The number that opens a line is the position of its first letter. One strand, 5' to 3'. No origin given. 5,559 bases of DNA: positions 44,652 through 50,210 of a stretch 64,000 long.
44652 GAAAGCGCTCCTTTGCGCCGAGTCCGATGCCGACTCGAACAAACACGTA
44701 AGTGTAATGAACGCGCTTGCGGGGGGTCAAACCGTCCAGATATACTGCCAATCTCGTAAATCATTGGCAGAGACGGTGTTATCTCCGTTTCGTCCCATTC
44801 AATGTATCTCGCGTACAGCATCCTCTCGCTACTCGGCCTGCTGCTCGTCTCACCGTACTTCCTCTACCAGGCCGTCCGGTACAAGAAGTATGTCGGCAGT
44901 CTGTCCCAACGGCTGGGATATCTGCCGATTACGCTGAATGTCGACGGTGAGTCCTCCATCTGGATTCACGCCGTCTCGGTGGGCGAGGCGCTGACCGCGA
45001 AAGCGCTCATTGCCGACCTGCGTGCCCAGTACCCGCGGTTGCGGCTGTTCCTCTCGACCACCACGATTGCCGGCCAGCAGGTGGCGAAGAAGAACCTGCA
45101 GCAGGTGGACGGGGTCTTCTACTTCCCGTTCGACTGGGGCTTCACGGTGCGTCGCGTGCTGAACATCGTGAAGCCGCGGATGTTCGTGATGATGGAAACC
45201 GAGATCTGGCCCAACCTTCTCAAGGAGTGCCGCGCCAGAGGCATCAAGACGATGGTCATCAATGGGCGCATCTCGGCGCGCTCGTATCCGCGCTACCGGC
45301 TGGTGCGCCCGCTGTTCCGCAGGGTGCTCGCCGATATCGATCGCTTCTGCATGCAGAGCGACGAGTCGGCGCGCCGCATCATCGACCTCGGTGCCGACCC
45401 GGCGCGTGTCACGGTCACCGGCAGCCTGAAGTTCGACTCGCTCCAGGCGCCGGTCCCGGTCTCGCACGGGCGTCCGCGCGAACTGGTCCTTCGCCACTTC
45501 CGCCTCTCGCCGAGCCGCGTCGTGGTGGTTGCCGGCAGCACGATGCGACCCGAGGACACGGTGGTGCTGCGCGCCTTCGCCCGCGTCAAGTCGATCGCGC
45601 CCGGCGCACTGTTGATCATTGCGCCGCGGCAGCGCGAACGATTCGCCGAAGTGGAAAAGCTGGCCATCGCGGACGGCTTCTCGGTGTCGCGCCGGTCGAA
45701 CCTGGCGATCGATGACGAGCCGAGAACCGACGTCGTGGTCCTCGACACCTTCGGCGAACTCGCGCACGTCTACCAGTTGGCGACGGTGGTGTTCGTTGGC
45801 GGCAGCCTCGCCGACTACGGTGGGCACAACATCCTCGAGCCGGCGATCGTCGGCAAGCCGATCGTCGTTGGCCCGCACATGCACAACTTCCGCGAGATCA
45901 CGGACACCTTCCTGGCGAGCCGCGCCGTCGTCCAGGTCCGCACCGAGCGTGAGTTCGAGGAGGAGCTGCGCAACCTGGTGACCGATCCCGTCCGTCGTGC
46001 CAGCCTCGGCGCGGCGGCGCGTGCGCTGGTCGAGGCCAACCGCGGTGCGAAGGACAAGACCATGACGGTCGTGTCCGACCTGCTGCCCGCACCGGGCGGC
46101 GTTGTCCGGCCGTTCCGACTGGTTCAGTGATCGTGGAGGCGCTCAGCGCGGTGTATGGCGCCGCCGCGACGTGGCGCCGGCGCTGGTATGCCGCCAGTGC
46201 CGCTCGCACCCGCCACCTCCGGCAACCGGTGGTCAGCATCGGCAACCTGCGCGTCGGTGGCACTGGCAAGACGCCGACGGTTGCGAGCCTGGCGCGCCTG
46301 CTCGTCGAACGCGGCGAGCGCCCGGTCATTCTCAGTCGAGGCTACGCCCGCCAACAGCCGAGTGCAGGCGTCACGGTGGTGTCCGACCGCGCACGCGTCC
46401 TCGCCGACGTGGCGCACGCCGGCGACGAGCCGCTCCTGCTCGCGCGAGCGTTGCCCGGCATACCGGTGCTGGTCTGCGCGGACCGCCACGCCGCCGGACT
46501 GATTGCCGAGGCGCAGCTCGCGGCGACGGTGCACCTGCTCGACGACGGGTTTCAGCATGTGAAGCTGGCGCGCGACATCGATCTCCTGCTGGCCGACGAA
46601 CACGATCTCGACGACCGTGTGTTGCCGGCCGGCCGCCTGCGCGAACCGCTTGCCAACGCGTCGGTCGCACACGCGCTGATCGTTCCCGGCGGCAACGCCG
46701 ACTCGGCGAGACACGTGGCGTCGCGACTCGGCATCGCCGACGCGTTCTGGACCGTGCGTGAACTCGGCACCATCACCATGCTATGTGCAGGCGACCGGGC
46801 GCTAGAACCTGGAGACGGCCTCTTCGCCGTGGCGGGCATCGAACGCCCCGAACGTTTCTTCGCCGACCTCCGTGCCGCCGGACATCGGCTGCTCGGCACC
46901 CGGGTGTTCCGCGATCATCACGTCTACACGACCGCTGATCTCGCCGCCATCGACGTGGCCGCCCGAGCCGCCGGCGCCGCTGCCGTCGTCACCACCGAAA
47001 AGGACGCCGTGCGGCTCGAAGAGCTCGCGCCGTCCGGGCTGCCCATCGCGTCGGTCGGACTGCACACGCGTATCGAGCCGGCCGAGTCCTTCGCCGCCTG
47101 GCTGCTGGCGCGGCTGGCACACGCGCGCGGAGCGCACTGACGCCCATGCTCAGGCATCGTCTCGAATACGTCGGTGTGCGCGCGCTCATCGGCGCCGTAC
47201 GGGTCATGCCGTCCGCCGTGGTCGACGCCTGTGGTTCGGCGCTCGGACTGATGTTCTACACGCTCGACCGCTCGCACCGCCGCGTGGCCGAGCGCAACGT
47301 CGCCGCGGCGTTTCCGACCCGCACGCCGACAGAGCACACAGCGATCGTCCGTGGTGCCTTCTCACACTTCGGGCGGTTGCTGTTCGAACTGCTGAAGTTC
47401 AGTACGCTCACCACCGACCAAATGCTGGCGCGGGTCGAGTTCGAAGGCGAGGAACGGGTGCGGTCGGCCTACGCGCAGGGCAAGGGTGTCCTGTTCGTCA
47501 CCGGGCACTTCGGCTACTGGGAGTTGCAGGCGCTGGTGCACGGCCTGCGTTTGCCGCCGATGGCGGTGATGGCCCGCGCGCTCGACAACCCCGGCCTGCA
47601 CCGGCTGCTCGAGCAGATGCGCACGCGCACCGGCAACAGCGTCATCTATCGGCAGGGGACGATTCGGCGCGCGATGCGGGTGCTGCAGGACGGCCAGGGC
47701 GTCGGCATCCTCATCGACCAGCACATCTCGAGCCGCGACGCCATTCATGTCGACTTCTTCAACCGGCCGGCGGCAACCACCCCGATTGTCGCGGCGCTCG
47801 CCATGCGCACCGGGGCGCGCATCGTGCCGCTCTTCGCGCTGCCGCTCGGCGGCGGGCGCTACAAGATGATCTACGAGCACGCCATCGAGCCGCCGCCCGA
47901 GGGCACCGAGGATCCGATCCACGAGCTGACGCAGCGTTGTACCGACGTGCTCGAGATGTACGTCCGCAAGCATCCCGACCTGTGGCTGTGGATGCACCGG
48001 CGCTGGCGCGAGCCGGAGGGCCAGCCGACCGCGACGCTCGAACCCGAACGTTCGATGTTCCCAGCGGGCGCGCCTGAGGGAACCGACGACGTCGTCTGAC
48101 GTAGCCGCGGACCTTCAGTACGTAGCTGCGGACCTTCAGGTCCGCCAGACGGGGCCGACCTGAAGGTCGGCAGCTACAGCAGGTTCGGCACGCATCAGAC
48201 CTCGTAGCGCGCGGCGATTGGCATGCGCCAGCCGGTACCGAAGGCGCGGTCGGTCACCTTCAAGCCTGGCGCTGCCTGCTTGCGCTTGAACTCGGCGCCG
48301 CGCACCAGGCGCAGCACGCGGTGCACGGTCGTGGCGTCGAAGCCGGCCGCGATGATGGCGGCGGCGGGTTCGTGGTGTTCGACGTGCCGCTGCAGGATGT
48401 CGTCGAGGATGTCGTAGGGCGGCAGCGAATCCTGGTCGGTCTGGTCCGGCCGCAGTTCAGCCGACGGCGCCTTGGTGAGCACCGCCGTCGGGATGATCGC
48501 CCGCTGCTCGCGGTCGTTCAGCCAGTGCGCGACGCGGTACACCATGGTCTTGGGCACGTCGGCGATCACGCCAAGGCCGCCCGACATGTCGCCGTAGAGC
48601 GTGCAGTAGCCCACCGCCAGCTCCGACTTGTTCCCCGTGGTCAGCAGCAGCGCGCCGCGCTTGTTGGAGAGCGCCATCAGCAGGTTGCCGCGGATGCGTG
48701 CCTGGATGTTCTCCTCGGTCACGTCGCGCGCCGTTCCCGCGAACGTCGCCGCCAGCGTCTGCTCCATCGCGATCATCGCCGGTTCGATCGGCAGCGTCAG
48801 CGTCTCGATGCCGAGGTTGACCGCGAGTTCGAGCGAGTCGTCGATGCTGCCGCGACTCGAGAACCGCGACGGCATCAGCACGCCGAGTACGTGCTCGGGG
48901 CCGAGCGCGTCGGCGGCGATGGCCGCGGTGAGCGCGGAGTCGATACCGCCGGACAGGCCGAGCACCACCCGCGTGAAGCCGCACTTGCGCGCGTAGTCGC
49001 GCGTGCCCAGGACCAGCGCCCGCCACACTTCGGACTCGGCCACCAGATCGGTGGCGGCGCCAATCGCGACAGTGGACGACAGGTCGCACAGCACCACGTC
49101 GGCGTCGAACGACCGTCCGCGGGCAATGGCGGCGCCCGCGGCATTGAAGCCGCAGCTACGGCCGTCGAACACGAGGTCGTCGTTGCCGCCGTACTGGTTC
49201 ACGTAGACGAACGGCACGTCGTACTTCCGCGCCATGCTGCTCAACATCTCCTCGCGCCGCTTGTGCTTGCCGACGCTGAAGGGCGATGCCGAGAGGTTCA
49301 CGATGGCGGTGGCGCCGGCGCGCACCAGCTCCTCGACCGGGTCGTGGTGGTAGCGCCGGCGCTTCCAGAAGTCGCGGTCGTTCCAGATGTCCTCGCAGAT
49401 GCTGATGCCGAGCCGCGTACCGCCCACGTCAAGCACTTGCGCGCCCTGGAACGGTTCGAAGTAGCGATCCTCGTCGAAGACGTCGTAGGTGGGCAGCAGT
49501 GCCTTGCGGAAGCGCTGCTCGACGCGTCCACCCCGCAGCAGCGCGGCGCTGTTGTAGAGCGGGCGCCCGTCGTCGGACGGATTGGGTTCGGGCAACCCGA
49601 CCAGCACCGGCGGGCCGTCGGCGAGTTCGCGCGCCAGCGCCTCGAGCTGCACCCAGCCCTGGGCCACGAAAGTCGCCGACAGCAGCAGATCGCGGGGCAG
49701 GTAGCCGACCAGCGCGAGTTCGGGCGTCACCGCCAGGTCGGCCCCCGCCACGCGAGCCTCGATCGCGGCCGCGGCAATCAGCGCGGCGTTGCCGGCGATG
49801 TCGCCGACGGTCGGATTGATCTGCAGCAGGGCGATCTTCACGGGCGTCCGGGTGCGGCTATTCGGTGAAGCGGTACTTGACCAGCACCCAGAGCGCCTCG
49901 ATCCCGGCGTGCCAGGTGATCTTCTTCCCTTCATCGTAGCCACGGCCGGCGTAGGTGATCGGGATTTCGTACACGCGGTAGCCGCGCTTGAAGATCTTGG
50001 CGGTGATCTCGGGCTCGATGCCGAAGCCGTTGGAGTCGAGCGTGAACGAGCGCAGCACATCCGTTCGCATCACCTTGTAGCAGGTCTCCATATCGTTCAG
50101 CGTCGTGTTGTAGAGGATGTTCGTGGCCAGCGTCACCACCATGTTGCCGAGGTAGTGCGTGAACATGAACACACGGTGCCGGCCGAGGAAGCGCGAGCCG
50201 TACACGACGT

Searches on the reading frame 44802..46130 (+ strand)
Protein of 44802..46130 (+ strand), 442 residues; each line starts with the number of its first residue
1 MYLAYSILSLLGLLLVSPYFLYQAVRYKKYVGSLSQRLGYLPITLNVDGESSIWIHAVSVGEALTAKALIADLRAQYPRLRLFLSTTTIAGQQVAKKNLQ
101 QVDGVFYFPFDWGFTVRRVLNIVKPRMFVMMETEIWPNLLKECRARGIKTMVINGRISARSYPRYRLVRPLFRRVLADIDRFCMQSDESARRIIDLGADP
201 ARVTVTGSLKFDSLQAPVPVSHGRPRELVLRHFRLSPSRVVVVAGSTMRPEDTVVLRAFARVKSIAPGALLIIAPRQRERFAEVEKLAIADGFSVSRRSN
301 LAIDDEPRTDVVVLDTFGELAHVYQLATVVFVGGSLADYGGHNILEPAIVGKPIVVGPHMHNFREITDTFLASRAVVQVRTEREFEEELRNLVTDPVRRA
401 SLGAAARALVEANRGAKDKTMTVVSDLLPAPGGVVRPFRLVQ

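Call 67: search_protein_families(library=pfam, proteins=[window:44802-46130:+], max_evalue=0.001)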
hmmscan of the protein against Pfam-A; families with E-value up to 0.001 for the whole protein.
window:44802-46130:+ (442 aa): 2 families
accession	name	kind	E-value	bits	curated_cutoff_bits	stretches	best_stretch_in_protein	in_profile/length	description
PF04413.22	Glycos_transf_N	-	8.8e-63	211.5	23.9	1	34-212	3-178/179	3-Deoxy-D-manno-octulosonic-acid transferase (kdotransferase)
PF00534.26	Glycos_transf_1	-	2.8e-05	24.1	26.4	1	256-407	34-170/172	Glycosyl transferases group 1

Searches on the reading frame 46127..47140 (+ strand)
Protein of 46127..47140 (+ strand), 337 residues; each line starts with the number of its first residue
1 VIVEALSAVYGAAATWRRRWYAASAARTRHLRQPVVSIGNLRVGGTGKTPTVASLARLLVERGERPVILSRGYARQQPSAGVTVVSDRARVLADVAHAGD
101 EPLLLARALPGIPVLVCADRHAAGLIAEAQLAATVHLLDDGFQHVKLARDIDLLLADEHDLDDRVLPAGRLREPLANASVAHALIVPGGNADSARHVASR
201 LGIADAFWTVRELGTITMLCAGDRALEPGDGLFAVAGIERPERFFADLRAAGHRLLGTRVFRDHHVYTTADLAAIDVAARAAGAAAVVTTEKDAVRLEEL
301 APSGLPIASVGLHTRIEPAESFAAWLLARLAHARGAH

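Call 67: search_protein_families(library=pfam, proteins=[window:46127-47140:+], max_evalue=0.001)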
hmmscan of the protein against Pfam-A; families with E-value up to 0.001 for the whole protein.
window:46127-47140:+ (337 aa): 1 family
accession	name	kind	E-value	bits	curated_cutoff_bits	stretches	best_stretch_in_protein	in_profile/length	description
PF02606.20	LpxK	-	2.9e-81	273.5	27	1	4-330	6-327/328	Tetraacyldisaccharide-1-P 4'-kinase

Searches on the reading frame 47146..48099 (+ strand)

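Call 67: search_protein_families(library=pfam, proteins=[window:47146-48099:+], max_evalue=0.001)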
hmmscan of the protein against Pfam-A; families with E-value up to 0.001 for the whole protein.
window:47146-48099:+ (317 aa): 1 family
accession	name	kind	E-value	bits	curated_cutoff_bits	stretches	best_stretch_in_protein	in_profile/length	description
PF03279.18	Lip_A_acyltrans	-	8.8e-60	202.8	22.3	1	9-288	18-294/295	Bacterial lipid A biosynthesis acyltransferase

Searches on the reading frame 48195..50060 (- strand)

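Call 67: search_protein_families(library=pfam, proteins=[window:48195-50060:-], max_evalue=0.001)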
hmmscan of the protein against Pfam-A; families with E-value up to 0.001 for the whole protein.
window:48195-50060:- (621 aa): 2 families
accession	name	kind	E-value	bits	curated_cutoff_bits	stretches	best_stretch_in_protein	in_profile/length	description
PF02540.23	NAD_synthase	-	4.1e-73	245.9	21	1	346-596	2-242/242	NAD synthase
PF00795.27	CN_hydrolase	-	5.9e-19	68.8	23.2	1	75-328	1-247/256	Carbon-nitrogen hydrolase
